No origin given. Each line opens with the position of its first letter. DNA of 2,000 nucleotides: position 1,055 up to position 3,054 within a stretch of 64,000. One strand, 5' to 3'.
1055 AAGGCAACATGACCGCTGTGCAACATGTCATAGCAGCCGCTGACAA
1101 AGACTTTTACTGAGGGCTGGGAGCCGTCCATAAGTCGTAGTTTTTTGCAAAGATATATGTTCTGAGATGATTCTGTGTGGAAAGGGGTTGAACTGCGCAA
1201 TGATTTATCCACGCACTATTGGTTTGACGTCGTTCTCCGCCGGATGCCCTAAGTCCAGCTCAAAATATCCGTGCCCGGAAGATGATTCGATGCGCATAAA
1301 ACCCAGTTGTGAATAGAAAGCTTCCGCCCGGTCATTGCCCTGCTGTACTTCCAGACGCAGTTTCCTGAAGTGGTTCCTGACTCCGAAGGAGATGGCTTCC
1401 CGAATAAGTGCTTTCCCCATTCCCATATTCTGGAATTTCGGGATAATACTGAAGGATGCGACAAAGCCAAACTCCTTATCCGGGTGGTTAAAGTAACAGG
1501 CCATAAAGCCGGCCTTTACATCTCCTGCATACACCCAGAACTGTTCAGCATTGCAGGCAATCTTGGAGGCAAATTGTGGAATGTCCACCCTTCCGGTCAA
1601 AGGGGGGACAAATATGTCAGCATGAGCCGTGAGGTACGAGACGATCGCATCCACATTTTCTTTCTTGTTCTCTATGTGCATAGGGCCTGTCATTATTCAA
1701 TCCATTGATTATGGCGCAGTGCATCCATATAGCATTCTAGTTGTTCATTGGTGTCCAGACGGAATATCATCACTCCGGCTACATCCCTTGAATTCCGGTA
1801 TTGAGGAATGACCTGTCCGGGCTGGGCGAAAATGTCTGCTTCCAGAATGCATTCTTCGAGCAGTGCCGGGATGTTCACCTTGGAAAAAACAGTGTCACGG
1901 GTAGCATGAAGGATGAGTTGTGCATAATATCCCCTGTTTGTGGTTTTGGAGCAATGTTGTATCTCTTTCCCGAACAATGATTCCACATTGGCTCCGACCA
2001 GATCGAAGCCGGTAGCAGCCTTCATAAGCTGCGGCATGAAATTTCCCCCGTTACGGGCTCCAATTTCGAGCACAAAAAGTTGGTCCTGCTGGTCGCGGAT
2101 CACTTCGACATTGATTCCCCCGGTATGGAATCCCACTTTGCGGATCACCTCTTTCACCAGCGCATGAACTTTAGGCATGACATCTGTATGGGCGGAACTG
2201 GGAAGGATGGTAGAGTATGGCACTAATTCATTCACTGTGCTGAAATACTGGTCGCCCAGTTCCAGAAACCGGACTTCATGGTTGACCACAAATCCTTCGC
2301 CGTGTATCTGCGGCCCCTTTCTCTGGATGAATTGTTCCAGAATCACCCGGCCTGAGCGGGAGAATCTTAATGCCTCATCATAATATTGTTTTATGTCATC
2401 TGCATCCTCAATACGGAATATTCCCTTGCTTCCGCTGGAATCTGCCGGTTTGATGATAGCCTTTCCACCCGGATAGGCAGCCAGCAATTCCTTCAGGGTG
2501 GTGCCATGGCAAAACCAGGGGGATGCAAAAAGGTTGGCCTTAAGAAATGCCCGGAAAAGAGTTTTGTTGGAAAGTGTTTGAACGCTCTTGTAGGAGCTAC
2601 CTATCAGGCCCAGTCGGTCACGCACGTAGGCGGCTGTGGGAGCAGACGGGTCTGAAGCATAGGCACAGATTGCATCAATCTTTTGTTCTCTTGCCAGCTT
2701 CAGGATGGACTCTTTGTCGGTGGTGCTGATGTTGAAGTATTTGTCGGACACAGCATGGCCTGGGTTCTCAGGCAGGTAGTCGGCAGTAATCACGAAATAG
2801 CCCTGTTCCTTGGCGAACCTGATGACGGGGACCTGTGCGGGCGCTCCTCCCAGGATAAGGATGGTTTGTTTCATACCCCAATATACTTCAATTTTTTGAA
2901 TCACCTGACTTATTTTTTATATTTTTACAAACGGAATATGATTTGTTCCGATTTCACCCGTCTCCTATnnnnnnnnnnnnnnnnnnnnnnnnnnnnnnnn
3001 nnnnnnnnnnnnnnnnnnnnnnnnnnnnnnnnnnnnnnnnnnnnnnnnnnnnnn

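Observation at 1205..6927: Divergent acyl / aminoacyl tailoring cassette: ATP-grasp, GNAT, PaaK-like ligase, two NeuD/PglD-like acyltransferases and a CapA-like protein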

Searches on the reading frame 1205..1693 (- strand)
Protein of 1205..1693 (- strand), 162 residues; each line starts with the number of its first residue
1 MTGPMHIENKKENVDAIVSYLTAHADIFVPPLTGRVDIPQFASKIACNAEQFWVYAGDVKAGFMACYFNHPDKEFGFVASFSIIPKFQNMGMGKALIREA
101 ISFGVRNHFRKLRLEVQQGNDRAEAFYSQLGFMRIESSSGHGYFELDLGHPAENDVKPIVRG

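Call 4: search_protein_families(library=pfam, proteins=[window:1205-1693:-], max_evalue=0.01)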
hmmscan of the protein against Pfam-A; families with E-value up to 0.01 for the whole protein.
window:1205-1693:- (162 aa): 4 families
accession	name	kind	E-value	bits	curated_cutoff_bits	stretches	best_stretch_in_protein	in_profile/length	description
PF00583.31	Acetyltransf_1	-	7.7e-15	55.6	20.7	1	28-132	8-116/116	Acetyltransferase (GNAT) family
PF13508.13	Acetyltransf_7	-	3.2e-09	37.5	27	1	49-133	2-83/84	Acetyltransferase (GNAT) domain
PF13673.13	Acetyltransf_10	-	5e-07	30.2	23.6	1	45-137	26-112/128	Acetyltransferase (GNAT) domain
PF08445.16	FR47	-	2e-06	28.1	22.1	1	73-136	19-81/86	FR47-like protein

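Call 5: search_protein_families(library=ncbifam, proteins=[window:1205-1693:-], max_evalue=0.001)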
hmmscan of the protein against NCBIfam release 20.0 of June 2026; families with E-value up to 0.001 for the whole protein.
window:1205-1693:- (162 aa): 9 families
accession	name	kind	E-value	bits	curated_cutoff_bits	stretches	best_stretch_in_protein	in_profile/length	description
TIGR01575.1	rimI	equivalog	1.8e-11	44.3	86.4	1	40-137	22-117/132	ribosomal protein S18-alanine N-acetyltransferase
NF002959.0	PRK03624.1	equivalog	3.1e-08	33.4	124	1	12-134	15-131/147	GNAT family acetyltransferase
NF007853.0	PRK10562.1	equivalog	1.1e-07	32.2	125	1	75-137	68-125/146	N-acetyltransferase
NF053587.1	SpmdActasePaiA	equivalog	1.2e-07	31.6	250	1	52-137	62-152/172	spermidine/spermine N(1)-acetyltransferase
NF007025.1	PRK09491.1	equivalog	8.2e-07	29.1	173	1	82-136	69-123/145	ribosomal protein S18-alanine N-acetyltransferase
NF007807.0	PRK10514.1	equivalog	7.3e-06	26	134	1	81-139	76-129/147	acetyltransferase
TIGR03448.1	mycothiol_MshD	equivalog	1.7e-05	24.3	163.1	1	70-137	221-290/294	mycothiol synthase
TIGR03103.1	trio_acet_GNAT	equivalog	0.00012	20.8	569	1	66-136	147-216/547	N-acetylglutaminylglutamine synthetase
NF008212.0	PRK10975.1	equivalog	0.00074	19.4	219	0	81-136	169-223/232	dTDP-4-amino-4,6-dideoxy-D-galactose acyltransferase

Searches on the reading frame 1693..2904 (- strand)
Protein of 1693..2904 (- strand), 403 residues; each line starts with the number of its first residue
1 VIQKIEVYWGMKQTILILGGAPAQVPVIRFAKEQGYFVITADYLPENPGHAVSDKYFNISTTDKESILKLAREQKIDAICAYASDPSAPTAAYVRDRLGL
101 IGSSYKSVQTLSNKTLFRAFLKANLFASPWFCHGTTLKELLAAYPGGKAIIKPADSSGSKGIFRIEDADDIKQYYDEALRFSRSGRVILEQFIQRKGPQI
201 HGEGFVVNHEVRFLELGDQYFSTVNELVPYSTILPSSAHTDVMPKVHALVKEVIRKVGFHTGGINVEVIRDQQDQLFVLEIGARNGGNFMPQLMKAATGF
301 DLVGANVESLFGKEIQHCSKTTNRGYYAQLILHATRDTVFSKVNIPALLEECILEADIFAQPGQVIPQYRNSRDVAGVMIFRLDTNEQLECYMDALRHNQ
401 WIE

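Call 4: search_protein_families(library=pfam, proteins=[window:1693-2904:-], max_evalue=0.01)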
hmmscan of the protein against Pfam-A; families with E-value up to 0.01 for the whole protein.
window:1693-2904:- (403 aa): 6 families
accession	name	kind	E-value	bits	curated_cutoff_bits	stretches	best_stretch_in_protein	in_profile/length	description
PF13535.11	ATP-grasp_4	-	2.1e-07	31.1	27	1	149-287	5-155/160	ATP-grasp domain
PF02655.19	ATP-grasp_3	-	5.4e-07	30.3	23.2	1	112-286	2-158/160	ATP-grasp domain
PF02786.22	CPSase_L_D2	-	0.00013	22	19.8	0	246-307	141-200/211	Carbamoyl-phosphate synthase L chain, ATP binding domain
PF18603.7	LAL_C2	-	0.00014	22.5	29.4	1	353-396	26-69/78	L-amino acid ligase C-terminal domain 2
PF07478.18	Dala_Dala_lig_C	-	0.0036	17.3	24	0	149-197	39-85/204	D-ala D-ala ligase C-terminus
PF21360.3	PylC-like_N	-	0.005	17.4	27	1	16-81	2-72/96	PylC-like, N-terminal domain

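Call 5: search_protein_families(library=ncbifam, proteins=[window:1693-2904:-], max_evalue=0.001)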
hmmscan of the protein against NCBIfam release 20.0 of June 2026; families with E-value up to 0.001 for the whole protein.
window:1693-2904:- (403 aa): 17 families
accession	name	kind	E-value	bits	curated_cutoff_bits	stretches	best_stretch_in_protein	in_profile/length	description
NF002563.0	PRK02186.1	subfamily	1.1e-14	53.7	625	1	59-396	53-388/890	argininosuccinate lyase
NF009402.0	PRK12767.1-1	equivalog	2.3e-10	39.8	218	1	20-318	12-307/329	carbamoyl phosphate synthase-like protein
NF006766.0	PRK09288.1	equivalog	3.1e-10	39.4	339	1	12-194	12-199/396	formate-dependent phosphoribosylglycinamide formyltransferase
NF005543.0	PRK07206.1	subfamily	1e-09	37.6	302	1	148-390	148-398/416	hypothetical protein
NF004675.0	PRK06019.1-1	equivalog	6.5e-07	28.5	375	1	12-286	9-277/375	5-(carboxyamino)imidazole ribonucleotide synthase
TIGR01369.1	CPSaseII_lrg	equivalog_domain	1.5e-06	26.1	1027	1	28-341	581-893/1052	carbamoyl-phosphate synthase (glutamine-hydrolyzing) large subunit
NF009405.0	PRK12767.1-4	equivalog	2.1e-06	26.9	390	1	34-176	25-174/320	carbamoyl phosphate synthase-like protein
NF009406.0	PRK12767.1-5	equivalog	7e-06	25.3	271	0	38-178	30-180/327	carbamoyl phosphate synthase-like protein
TIGR01205.1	D_ala_D_alaTIGR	subfamily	1.3e-05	24.4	245.65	1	144-281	144-283/318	D-alanine--D-alanine ligase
NF041595.1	dap_A_syn_DdaF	equivalog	1.7e-05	23.8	840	1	53-311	56-318/424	dapdiamide A synthase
NF009404.0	PRK12767.1-3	equivalog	3.4e-05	22.9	316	0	38-182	28-182/344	carbamoyl phosphate synthase-like protein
NF003671.0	PRK05294.1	equivalog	5.7e-05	20.9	599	1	33-322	583-873/1058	carbamoyl-phosphate synthase large subunit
TIGR03909.1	pyrrolys_PylC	equivalog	7.1e-05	21.7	248.3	0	149-307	127-274/374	3-methylornithine--L-lysine ligase PylC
NF053643.1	Ddl_archaea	equivalog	8.4e-05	21.7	500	1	30-302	17-287/367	putative pseudomurein biosynthesis ATP-grasp protein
TIGR01142.1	purT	equivalog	9.7e-05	21.4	502.15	1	15-194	2-186/380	phosphoribosylglycinamide formyltransferase 2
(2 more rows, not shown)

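Call 21: search_solved_structures(query=window:1693-2874:-, max_evalue=0.01)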
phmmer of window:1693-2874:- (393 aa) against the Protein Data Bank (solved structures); distinct sequences matched with E-value up to 0.01: 6.
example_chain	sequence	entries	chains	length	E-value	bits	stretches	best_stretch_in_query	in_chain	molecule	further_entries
4dim_A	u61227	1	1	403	7.3e-24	87.9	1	4-389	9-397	Phosphoribosylglycinamide synthetase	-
3vot_A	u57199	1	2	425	5.6e-11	45.5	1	73-293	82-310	L-amino acid ligase, BL00235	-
4wd3_A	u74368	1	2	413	6.6e-07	32.1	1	51-379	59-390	L-amino acid ligase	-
1ce8_A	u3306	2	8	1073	3.4e-05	26.5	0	21-304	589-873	PROTEIN (CARBAMOYL-PHOSPHATE SYNTHASE) | carbamoyl phosphate synthetase large chain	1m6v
1bxr_A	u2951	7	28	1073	3.7e-05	26.3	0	21-304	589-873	CARBAMOYL-PHOSPHATE SYNTHASE | CARBAMOYL PHOSPHATE SYNTHETASE: LARGE SUBUNIT | CARBAMOYL PHOSPHATE SYNTHETASE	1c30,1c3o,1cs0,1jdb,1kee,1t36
3orq_A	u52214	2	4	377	0.0021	20.6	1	4-279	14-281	N5-Carboxyaminoimidazole ribonucleotide synthetase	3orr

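Call 72: find_homologous_proteins(query=window:1693-2874:-, max_evalue=1e-10)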
Query window:1693-2874:- (393 aa): 4108 proteins with E <= 1e-10 among 8000 candidates; the best 120 are listed.
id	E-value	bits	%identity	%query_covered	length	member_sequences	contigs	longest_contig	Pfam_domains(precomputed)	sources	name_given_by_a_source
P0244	1.4e-262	888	100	100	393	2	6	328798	PF13535.12,PF02655.20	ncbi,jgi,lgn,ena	-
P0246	3.9e-151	522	61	98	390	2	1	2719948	PF13535.12,PF02655.20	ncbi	-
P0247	1.4e-147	510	58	99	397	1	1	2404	PF13535.12,PF02655.20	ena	-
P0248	8.9e-147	507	58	100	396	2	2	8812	PF13535.12,PF02655.20,PF18603.8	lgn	-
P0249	1.9e-145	503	58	99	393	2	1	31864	PF13535.12,PF02655.20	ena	-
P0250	4.1e-143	495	57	100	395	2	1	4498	PF13535.12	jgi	jgi:biotin carboxylase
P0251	5.9e-143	495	58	99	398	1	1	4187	PF13535.12,PF02655.20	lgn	-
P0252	7.7e-142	491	57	99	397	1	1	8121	PF13535.12,PF02655.20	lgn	-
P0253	1.0e-141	491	56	99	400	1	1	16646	PF13535.12,PF02655.20,PF21360.4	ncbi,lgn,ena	-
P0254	2.5e-141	489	55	99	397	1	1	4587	PF13535.12,PF02655.20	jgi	-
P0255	4.7e-141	488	56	100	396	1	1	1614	PF13535.12,PF02655.20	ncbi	-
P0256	6.5e-141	488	55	100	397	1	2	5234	PF13535.12,PF02786.23,PF02655.20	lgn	-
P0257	5.0e-140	485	54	100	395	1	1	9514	PF13535.12,PF14305.12,PF02786.23,PF02655.20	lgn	-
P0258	6.5e-140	485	56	100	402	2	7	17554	PF13535.12,PF02655.20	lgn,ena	-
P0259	2.2e-139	483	56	100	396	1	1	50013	PF13535.12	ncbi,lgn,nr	ncbi:MAG: ATP-grasp domain-containing protein [Bacteroidales bacterium]|nr:ATP-grasp domain-containi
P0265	4.4e-137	475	56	98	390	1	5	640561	PF13535.12,PF02786.23,PF02655.20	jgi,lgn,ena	-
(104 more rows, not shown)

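Call 74: find_related_loci(query=A3, collection=metagenome_contigs, flank=8000)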
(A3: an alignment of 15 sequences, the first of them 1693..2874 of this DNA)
Query A3 (393 aa) in metagenome_contigs; peptide patterns used: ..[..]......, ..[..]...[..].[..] (x = any residue, [..] = any of these).
600 stretches matched a pattern (row limit reached: there are more); 522 encode a relative of the query (tblastn E <= 1e-3); the best 80 are kept; 80 distinct loci.
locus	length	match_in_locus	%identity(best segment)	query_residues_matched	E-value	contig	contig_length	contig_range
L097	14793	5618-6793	58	2-393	1e-156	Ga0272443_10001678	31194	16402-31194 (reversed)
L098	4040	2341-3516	58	2-393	1e-159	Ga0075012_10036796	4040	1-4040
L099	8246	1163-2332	56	2-392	2e-140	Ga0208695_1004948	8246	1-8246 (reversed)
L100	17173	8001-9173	55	2-392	6e-147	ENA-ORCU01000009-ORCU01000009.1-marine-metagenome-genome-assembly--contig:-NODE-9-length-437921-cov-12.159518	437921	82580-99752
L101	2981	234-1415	46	3-393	2e-118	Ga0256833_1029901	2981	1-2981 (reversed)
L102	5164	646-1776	43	1-375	4e-108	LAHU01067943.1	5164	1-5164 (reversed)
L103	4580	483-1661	44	1-393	3e-107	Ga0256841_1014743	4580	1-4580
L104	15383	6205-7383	42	3-393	1e-102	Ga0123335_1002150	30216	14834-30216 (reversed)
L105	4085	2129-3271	44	1-381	4e-101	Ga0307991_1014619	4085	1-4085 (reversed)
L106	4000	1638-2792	43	1-379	1e-100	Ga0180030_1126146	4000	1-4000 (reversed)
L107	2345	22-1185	42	3-390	5e-103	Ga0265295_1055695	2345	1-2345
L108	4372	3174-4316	43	3-385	4e-97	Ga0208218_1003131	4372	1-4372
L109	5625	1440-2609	44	2-388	1e-96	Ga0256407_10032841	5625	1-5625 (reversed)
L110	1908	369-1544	40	1-389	6e-102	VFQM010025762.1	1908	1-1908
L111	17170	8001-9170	43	2-388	5e-96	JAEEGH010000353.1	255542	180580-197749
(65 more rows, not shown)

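Call 88: find_encoding_contigs(protein=P0246, flank=10000, max_places=1)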
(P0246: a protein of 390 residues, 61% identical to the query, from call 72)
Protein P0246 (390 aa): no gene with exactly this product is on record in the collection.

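Call 89: find_encoding_contigs(protein=P0265, flank=10000, max_places=1)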
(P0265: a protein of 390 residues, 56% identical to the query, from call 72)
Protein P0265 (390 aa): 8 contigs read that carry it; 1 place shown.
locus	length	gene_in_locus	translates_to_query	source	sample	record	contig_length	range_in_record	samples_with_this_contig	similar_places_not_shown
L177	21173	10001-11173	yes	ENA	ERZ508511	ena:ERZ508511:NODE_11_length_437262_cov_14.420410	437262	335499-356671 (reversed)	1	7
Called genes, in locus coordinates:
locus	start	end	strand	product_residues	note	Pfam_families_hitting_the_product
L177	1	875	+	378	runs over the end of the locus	PF00155:Aminotran_1_2, PF00266:Aminotran_5 (weak), PF01041:DegT_DnrJ_EryC1, PF01212:Beta_elim_lyase (faint)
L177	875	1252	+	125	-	PF13366:PDDEXK_3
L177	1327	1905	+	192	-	PF25084:LbH_EIF2B (weak), PF00132:Hexapep, PF25087:GMPPB_C (weak), PF00132:Hexapep, PF14602:Hexapep_2 (weak)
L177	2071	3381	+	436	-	PF02826:2-Hacid_dh_C (faint), PF03446:NAD_binding_2 (weak), PF03721:UDPG_MGDP_dh_N, PF00984:UDPG_MGDP_dh, PF03720:UDPG_MGDP_dh_C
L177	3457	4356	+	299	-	PF01408:GFO_IDH_MocA, PF22725:GFO_IDH_MocA_C3 (weak), PF02894:GFO_IDH_MocA_C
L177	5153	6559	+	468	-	PF01943:Polysacc_synt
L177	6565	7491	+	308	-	PF00685:Sulfotransfer_1, PF13469:Sulfotransfer_3 (faint)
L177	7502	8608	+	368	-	PF00155:Aminotran_1_2 (weak), PF01041:DegT_DnrJ_EryC1, PF01053:Cys_Met_Meta_PP (weak)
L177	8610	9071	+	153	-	PF19315:MC_hydratase, PF01575:MaoC_dehydratas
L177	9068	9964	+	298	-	PF03328:HpcH_HpaI, PF15617:C-C_Bond_Lyase (weak)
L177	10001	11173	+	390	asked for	PF02655:ATP-grasp_3 (weak), PF02786:CPSase_L_D2 (faint), PF13535:ATP-grasp_4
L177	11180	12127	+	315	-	-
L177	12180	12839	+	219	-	PF25087:GMPPB_C (faint), PF00132:Hexapep (faint)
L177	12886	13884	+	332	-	PF00535:Glycos_transf_2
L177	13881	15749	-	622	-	-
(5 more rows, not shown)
